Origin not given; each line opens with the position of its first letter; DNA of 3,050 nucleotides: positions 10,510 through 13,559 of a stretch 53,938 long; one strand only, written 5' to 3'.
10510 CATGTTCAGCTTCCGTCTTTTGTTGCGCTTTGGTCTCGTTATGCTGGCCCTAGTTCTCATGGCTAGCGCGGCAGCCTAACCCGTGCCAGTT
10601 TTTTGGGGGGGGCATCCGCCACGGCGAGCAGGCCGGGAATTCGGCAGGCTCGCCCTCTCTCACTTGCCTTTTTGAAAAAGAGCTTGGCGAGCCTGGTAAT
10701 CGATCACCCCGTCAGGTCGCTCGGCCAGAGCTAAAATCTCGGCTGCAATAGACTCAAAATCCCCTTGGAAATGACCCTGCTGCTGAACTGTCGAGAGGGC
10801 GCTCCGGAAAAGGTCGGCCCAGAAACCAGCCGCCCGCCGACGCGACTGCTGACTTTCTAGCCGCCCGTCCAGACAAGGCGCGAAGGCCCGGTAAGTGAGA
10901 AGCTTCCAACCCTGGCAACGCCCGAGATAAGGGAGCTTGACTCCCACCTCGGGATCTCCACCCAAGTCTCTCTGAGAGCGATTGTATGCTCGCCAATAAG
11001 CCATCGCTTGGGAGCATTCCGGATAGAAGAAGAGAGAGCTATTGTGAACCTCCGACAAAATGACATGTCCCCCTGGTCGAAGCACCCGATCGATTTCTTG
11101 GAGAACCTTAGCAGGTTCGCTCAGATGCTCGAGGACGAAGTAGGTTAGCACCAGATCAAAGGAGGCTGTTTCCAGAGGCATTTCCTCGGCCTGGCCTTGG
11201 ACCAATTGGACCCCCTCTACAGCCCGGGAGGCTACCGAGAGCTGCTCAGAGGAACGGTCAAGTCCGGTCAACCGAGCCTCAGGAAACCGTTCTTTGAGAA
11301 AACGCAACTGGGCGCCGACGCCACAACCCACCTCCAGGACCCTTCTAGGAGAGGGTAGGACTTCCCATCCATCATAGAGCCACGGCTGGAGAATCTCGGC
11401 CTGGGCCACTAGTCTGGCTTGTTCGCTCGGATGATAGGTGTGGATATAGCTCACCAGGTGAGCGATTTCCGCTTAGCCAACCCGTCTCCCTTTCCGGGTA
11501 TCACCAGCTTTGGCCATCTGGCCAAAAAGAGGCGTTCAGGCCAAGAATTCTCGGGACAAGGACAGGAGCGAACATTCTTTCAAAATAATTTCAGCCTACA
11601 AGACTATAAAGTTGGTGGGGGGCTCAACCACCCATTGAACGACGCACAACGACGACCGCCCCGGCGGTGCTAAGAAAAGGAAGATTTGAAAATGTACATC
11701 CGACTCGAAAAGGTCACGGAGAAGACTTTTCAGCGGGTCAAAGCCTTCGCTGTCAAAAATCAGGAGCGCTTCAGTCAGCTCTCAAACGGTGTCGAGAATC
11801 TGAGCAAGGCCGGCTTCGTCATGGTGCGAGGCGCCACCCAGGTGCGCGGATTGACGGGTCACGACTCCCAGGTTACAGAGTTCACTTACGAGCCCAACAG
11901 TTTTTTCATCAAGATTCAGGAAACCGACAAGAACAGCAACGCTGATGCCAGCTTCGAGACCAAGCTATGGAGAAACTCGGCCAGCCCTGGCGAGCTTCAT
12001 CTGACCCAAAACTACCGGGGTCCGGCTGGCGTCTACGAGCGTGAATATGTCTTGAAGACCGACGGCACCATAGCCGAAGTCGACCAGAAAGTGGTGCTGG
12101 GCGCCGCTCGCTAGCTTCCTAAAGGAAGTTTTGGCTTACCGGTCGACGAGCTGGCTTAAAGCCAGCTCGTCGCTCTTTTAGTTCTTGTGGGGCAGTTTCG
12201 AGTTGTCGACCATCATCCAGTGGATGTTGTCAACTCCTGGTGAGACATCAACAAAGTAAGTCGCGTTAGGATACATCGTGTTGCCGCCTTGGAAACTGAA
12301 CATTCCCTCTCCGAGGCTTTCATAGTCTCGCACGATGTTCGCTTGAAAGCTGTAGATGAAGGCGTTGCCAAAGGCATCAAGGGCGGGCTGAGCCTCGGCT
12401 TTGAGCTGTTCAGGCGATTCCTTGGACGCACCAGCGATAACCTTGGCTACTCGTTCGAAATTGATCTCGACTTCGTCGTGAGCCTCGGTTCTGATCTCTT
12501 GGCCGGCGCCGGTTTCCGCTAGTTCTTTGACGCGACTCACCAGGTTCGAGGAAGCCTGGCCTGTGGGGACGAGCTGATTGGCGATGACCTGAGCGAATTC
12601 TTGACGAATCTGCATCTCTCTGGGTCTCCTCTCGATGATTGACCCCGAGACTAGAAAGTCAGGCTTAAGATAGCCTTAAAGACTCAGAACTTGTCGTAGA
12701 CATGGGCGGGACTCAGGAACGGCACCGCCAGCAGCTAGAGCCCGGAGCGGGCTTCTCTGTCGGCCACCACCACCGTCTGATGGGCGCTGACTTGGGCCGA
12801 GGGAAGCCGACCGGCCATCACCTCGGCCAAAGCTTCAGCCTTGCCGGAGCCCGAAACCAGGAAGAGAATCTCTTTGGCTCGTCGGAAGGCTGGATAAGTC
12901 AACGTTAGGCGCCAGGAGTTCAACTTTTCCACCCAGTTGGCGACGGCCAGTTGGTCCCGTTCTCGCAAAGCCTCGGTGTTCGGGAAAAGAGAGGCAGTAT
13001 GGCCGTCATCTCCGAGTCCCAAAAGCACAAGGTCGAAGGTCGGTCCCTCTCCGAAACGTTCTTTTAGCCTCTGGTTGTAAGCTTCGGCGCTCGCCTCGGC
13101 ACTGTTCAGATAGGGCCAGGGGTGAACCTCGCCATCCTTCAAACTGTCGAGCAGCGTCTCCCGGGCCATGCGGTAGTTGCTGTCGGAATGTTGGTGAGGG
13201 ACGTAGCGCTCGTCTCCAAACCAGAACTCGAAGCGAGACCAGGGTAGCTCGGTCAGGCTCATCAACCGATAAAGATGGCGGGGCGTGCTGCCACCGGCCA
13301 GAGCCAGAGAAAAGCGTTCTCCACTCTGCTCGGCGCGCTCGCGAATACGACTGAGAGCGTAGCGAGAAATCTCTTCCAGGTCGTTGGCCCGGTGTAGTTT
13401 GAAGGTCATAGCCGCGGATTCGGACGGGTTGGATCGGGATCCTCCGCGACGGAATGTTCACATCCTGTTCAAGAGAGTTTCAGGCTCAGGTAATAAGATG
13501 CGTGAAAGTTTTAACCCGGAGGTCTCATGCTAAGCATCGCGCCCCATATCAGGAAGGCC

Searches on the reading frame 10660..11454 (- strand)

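Call 66: search_protein_families(library=pfam, proteins=[window:10660-11454:-], max_evalue=0.0001)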
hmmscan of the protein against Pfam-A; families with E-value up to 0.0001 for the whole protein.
window:10660-11454:- (264 aa): 9 families
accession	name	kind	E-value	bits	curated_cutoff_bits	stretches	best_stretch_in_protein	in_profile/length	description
PF08241.18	Methyltransf_11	-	2.3e-26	92.7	21.2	1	40-133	1-95/95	Methyltransferase domain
PF13649.12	Methyltransf_25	-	1.5e-22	80.5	27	1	39-129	1-97/97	Methyltransferase domain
PF13847.12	Methyltransf_31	-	5.6e-20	71.9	27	1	38-148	6-123/145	Methyltransferase domain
PF08242.18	Methyltransf_12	-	1.8e-18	67.5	30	1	40-131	1-98/98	Methyltransferase domain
PF13489.12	Methyltransf_23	-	3.1e-17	63.2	27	1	32-156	19-137/164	Methyltransferase domain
PF01209.24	Ubie_methyltran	-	1.3e-10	41.5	20.1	1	36-144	48-162/233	ubiE/COQ5 methyltransferase family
PF07021.18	MetW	-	2.3e-07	31.1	21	1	32-125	10-102/193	Methionine biosynthesis protein MetW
PF03141.22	Methyltransf_29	-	8e-06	25.1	23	1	37-135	119-219/506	Putative S-adenosyl-L-methionine-dependent methyltransferase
PF20922.3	Anamorsin_N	-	8.3e-05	22.8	27.1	0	93-137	46-91/163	Anamorsin, N-terminal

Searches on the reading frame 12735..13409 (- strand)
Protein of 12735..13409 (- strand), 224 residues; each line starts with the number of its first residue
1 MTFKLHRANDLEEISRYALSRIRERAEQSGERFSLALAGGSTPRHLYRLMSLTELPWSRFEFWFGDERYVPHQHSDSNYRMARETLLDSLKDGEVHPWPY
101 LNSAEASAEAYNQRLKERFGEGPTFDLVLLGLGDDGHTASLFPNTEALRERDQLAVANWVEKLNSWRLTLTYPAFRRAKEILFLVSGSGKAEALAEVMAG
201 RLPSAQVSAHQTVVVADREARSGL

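Call 66: search_protein_families(library=pfam, proteins=[window:12735-13409:-], max_evalue=0.0001)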
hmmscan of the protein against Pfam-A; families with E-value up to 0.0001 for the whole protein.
window:12735-13409:- (224 aa): 1 family
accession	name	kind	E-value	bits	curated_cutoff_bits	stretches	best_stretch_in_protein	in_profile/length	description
PF01182.26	Glucosamine_iso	-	2.2e-62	211.3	27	1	13-212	5-222/225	Glucosamine-6-phosphate isomerases/6-phosphogluconolactonase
